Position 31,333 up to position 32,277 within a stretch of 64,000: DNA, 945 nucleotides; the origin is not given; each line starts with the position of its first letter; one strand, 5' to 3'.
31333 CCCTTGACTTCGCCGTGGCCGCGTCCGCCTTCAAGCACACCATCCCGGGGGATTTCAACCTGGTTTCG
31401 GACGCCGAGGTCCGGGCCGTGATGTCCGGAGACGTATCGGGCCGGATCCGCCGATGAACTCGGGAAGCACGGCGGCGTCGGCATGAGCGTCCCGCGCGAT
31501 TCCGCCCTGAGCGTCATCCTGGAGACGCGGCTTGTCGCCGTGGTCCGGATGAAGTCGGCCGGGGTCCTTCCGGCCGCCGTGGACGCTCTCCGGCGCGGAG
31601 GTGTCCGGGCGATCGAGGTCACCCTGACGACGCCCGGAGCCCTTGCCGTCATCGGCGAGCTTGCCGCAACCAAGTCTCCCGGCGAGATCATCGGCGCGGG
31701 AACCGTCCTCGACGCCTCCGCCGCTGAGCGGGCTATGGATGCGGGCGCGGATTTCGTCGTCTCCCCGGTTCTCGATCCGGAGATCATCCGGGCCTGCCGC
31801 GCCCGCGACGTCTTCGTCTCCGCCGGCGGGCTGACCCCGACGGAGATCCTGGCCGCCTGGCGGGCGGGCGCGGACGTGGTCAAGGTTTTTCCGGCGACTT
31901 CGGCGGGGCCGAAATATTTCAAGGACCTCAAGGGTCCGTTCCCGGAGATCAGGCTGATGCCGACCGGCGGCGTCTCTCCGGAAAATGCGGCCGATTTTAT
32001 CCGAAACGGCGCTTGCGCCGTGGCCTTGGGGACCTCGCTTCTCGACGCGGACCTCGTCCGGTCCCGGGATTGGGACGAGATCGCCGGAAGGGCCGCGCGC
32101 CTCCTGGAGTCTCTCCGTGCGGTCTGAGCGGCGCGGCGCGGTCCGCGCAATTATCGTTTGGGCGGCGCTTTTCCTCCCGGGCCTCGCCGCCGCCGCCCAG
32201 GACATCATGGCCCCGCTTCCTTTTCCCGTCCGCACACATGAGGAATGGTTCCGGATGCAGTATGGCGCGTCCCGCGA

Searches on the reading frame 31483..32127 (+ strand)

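Call 78: search_protein_families(library=pfam, proteins=[window:31483-32127:+], max_evalue=0.00001)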
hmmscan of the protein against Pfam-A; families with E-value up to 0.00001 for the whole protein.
window:31483-32127:+ (214 aa): 1 family
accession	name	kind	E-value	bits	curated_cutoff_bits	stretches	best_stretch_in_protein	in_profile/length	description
PF01081.25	Aldolase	-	1.3e-47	162.2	27.8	1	12-201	5-194/196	KDPG and KHG aldolase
